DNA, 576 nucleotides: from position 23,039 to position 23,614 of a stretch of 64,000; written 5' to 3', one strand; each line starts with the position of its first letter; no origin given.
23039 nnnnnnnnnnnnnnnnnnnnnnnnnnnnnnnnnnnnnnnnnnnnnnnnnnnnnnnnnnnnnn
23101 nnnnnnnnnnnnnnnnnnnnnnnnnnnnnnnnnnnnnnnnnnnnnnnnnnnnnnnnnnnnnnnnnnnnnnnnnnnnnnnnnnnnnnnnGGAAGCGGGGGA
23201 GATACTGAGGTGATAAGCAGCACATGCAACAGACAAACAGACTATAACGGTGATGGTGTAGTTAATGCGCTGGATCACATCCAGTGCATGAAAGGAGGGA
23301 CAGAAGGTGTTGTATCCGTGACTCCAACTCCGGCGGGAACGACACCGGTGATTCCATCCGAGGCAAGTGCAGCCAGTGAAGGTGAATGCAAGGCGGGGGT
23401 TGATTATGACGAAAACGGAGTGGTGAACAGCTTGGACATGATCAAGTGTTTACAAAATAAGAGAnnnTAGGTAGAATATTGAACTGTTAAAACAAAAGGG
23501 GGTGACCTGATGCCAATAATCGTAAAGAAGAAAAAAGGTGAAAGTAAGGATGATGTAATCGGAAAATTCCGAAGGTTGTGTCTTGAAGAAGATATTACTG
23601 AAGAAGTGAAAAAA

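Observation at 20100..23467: Dockerin-like repeats share an invariant Cys four residues after the Ca loop (I/M-x-C-L/M), atypical for classical dockerins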

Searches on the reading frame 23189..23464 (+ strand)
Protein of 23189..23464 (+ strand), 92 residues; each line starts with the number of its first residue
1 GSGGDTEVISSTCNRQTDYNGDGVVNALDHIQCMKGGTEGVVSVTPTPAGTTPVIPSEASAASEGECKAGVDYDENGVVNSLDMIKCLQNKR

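Call 17: search_solved_structures(query=window:23189-23464:+, max_evalue=10, show_alignments=4)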
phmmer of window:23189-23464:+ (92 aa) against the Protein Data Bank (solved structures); distinct sequences matched with E-value up to 10: 10.
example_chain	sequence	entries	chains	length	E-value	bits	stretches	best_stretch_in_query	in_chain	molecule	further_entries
1ohz_B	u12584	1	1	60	0.046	17.3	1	65-85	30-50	ENDO-1,4-BETA-XYLANASE Y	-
6kg9_A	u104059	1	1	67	0.14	15.8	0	9-35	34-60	And cellulose-binding endoglucanase family 9 CelL ortholog dockerin domain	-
2ccl_B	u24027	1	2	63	0.14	15.7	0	65-85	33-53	ENDO-1,4-BETA-XYLANASE Y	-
2y3n_B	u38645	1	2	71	0.15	15.6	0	13-31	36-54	CELLULOSOMAL FAMILY-48 PROCESSIVE GLYCOSIDE HYDROLASE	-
6kge_D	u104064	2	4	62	0.34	14.5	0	9-35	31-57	And cellulose-binding endoglucanase family 9 CelL ortholog dockerin domain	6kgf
6kgc_B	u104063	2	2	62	0.42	14.2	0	9-35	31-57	And cellulose-binding endoglucanase family 9 CelL ortholog dockerin domain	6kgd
2rrt_A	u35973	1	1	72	1.2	12.8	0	13-35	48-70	Calmodulin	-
7vut_A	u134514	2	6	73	1.3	12.6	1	12-35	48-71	AlleyCat10 | AlleyCat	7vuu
7xni_C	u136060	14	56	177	1.4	12.6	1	14-50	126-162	Calmodulin-3 | Calmodulin-1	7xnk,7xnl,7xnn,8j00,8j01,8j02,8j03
4mym_A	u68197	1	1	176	1.6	12.4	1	10-63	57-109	Glyoxalase/bleomycin resistance protein/dioxygenase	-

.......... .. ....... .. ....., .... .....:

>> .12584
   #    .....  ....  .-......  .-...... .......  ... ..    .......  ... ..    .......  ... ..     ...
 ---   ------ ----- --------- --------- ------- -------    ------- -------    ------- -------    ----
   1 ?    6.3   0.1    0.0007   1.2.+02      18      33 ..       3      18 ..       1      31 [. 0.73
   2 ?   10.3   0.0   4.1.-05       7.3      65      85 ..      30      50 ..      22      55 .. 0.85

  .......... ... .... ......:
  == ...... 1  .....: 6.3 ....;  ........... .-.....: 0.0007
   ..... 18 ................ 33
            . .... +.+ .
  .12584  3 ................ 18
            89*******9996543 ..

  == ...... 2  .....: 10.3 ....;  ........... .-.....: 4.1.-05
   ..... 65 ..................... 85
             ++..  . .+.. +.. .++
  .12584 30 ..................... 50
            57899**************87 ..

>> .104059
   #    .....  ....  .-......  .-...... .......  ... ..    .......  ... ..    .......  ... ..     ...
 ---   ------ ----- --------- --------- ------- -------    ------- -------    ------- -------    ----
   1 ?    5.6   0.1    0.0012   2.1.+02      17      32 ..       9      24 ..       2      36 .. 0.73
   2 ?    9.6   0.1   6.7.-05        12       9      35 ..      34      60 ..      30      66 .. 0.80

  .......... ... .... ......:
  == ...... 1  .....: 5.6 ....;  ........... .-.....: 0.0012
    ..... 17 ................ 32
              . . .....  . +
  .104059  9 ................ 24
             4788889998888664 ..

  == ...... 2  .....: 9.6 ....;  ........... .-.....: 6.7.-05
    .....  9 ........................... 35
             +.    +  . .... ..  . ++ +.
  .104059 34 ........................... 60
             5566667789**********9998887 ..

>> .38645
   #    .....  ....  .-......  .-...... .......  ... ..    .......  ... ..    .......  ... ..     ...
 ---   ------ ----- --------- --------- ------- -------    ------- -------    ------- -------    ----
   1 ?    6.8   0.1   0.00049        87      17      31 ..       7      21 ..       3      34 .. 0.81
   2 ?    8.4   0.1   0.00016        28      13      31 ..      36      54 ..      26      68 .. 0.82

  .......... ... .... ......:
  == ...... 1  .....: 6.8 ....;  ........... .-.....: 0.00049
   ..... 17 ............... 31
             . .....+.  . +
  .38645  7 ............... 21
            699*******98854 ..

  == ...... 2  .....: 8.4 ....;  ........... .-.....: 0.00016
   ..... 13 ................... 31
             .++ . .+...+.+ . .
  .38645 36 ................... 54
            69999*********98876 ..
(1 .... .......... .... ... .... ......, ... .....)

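Call 29: predict_structure(alignment_id=A2)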
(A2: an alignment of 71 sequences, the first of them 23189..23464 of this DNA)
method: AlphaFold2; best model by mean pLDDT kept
length: 92 residues; sequences in the alignment: 71
mean_pLDDT: 66.7   pTM: 0.30
mean pLDDT of the five models: 66.7, 66.0, 66.0, 64.9, 64.8
residues with pLDDT >= 90: 0; 70-90: 47; 50-70: 16; < 50: 29
segments of 3 or more residues with pLDDT < 50: 1-10, 38-43, 51-56, 60-64
pLDDT, mean of each block of 10 residues (from residue 1): 45 75 81 65 51 49 63 88 85 62
secondary structure, 60 per line:
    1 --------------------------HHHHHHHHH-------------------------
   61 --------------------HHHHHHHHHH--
elements in order: H27-35 H81-90

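Call 32: fold_search(model_id=the predicted structure, library=pdb)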
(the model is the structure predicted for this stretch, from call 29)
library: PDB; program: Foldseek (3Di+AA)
matches with E <= 10: 1; with E <= 0.001: 0
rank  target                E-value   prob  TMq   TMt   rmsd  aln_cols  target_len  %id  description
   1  2x2b                  4.9e+00  0.06  0.15  0.17   6.3        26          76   19  Crystal structure of malonyl-ACP (acyl carrier protein) from Bacillus subtilis (released 2010-03-16)

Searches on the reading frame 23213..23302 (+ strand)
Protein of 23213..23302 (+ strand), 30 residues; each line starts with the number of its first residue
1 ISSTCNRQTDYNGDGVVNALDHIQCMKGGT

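Call 47: search_protein_representatives(alignment_id=A4)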
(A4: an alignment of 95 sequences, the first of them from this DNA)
Query: 95 sequences, 30 profile positions. Proteins with E-value up to 0.001 (for the whole library): 272; up to 1e-10: 33; up to 1e-30: 0. The best 150 are listed.
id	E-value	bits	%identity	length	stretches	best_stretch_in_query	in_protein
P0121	4.0e-25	103.3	-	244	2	2-30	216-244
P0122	4.0e-23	96.9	-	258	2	2-29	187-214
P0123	5.9e-23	96.3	-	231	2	1-29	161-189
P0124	7.8e-23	95.9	-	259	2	1-29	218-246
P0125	1.8e-22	94.8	-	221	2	2-28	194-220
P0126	2.4e-22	94.3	-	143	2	3-28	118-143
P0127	5.7e-22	93.2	-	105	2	2-29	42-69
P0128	6.0e-22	93.1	-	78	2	3-29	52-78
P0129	7.5e-22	92.8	-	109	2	3-29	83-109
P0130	8.0e-22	92.7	-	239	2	2-30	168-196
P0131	8.5e-21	89.4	-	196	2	2-30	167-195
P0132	2.3e-20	88.0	-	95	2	2-29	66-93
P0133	2.5e-20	87.9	-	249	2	2-30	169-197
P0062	2.6e-20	87.9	-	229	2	2-29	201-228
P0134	8.5e-20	86.2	-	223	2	2-30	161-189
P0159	9.1e-09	50.9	-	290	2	8-23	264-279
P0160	2.4e-08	49.6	-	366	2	2-23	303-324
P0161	2.8e-08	49.4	-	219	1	3-29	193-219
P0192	8.0e-06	41.5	-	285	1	2-25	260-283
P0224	5.3e-05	38.9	-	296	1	2-28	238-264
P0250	1.1e-04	37.9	-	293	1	5-29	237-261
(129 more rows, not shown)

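Call 50: search_protein_families(library=ncbifam, proteins=[P0161, P0192, P0224, P0159, P0160], max_evalue=1)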
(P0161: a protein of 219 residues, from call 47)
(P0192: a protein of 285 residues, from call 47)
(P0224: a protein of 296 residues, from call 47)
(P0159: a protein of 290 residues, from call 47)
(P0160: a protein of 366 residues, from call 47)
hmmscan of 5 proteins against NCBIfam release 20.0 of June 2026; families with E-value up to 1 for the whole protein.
P0161 (219 aa): 0 families

P0192 (285 aa): 0 families

P0224 (296 aa): 0 families

P0159 (290 aa): 1 family
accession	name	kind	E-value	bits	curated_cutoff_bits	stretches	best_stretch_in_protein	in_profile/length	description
NF041540.1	dockerin_GC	domain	1.4e-17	63.8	29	1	236-289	1-67/67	GC-type dockerin domain-anchored protein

P0160 (366 aa): 1 family
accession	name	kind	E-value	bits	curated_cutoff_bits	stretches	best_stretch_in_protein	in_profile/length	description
NF041540.1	dockerin_GC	domain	2e-08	34.5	29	1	310-360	3-65/67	GC-type dockerin domain-anchored protein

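Call 77: search_solved_structures(query=A4, max_evalue=10, show_alignments=5)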
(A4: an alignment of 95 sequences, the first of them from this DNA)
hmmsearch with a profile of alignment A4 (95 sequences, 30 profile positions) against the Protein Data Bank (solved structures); distinct sequences matched with E-value up to 10: 19.
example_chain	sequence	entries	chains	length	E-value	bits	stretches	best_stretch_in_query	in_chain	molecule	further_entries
2y3n_B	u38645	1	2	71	5e-05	26.1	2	7-22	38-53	CELLULOSOMAL FAMILY-48 PROCESSIVE GLYCOSIDE HYDROLASE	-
1ohz_B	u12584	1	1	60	0.00042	23.2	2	10-21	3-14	ENDO-1,4-BETA-XYLANASE Y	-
2ccl_B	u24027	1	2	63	0.002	21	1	10-21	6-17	ENDO-1,4-BETA-XYLANASE Y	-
5nrk_B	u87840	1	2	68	0.008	19.1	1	9-22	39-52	DocCel5: Type I dockerin repeat domain from A. cellulolyticus family 5 endoglucanase WP_01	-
3ul4_B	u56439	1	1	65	0.019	17.9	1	10-22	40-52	Cellulosome enzyme, dockerin type I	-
5nrm_B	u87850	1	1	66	0.023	17.6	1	10-22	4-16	DocCel5: Type I dockerin repeat domain from A. cellulolyticus family 5 endoglucanase WP_01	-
2mte_A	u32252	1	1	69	0.038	16.9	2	8-21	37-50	Cellulose 1,4-beta-cellobiosidase (reducing end) CelS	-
1daq_A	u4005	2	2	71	0.04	16.8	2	8-21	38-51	ENDOGLUCANASE SS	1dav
6kg9_A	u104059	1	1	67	0.041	16.8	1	10-23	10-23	And cellulose-binding endoglucanase family 9 CelL ortholog dockerin domain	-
4fl4_A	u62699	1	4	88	0.062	16.2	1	9-21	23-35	Glycoside hydrolase family 9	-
6kgc_B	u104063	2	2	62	0.23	14.4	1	10-23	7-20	And cellulose-binding endoglucanase family 9 CelL ortholog dockerin domain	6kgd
6kge_D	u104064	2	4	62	0.29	14.1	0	10-23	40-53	And cellulose-binding endoglucanase family 9 CelL ortholog dockerin domain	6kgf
2jnk_A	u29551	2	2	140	0.41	13.6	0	7-17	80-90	Hyalurononglucosaminidase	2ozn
2yik_A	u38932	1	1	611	0.54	13.2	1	9-21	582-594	ENDOGLUCANASE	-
8zvk_A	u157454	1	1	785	3.3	10.7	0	10-23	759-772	AaBgIC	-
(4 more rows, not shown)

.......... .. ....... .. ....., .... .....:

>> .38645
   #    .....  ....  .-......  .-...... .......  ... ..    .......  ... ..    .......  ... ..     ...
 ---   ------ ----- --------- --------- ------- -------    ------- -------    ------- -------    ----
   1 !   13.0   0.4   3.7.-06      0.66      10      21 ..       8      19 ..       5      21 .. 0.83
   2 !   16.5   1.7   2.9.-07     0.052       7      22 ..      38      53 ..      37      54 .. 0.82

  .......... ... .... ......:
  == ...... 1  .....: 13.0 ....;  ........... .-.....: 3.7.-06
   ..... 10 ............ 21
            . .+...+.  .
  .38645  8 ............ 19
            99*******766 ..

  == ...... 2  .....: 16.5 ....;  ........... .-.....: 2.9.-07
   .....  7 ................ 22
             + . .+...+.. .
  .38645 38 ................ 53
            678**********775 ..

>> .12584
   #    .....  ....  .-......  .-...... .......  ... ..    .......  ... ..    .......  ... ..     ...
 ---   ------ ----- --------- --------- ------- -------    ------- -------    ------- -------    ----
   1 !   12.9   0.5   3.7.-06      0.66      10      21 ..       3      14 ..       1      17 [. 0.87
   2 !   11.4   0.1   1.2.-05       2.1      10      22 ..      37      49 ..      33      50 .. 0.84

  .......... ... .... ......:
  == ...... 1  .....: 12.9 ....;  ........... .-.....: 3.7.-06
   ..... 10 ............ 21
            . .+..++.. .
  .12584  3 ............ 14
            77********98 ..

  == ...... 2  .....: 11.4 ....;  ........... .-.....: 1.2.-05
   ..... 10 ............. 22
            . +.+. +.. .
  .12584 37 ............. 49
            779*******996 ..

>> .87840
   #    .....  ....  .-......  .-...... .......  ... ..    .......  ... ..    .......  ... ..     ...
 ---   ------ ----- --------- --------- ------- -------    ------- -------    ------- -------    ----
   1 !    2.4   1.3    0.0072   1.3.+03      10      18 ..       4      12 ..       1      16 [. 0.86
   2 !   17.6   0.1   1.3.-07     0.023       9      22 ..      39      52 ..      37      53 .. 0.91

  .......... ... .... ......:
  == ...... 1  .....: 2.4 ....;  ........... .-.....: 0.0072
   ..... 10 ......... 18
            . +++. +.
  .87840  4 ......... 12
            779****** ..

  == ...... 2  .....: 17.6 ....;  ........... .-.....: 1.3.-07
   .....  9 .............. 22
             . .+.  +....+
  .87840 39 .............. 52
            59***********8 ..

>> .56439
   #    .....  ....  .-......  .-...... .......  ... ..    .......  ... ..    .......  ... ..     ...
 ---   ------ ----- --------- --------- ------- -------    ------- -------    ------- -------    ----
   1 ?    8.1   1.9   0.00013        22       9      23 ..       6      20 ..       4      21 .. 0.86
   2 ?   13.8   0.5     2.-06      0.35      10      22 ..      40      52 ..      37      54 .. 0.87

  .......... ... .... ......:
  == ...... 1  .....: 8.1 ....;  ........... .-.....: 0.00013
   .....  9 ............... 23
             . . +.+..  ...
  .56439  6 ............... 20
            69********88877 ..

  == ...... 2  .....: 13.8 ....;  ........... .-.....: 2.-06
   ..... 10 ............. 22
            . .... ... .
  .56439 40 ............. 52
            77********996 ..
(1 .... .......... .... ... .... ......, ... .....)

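Call 82: find_encoding_contigs(protein=P0192, flank=8000, max_places=2)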
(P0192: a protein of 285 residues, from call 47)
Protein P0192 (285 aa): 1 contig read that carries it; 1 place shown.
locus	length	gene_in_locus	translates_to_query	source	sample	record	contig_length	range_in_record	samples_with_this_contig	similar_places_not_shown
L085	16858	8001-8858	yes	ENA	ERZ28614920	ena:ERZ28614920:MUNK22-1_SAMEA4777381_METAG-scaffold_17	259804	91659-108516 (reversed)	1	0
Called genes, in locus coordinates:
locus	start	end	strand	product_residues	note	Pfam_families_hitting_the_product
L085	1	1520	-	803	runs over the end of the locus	PF07719:TPR_2 (faint), PF04932:Wzy_C, PF13424:TPR_12 (faint), PF14559:TPR_19 (faint), PF13432:TPR_16 (faint)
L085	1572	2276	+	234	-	PF03808:Glyco_tran_WecG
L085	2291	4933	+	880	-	-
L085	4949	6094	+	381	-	-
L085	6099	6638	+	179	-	-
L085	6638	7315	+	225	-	PF00963:Cohesin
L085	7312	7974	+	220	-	PF16656:Pur_ac_phosph_N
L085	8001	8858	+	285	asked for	-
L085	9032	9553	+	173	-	PF02637:GatB_Yqey (faint), PF09424:YqeY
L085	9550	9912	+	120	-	PF02130:YbeY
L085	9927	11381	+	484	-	PF13177:DNA_pol3_delta2, PF00004:AAA, PF07728:AAA_5 (weak), PF13401:AAA_22 (weak), PF20964:DnaX_C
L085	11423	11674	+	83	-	-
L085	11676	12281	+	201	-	PF21176:RecR_HhH, PF01751:Toprim, PF13662:Toprim_4, PF21175:RecR_C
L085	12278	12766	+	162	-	-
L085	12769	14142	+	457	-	PF01406:tRNA-synt_1e, PF09334:tRNA-synt_1g (weak)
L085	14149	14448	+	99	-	PF01250:Ribosomal_S6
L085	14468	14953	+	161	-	PF00436:SSB, PF22657:SSB_1 (weak)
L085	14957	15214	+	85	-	PF01084:Ribosomal_S18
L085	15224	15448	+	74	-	-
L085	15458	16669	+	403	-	PF22694:CtpB_N-like, PF00595:PDZ (weak), PF13180:PDZ_2, PF17820:PDZ_6 (weak), PF03572:Peptidase_S41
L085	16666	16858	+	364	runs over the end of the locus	PF00089:Trypsin, PF10459:Peptidase_S46 (faint), PF13365:Trypsin_2, PF00595:PDZ, PF13180:PDZ_2, PF17820:PDZ_6, PF19805:DUF6288 (faint)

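Call 83: find_encoding_contigs(protein=P0250, flank=8000, max_places=2)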
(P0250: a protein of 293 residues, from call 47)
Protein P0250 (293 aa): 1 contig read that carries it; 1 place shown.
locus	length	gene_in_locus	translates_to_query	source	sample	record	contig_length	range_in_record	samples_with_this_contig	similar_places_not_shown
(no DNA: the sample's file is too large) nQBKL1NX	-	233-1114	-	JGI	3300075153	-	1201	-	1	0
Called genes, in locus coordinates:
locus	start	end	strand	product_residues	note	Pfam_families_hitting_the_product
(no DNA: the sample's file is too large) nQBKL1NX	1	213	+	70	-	?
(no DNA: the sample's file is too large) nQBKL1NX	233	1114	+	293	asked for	-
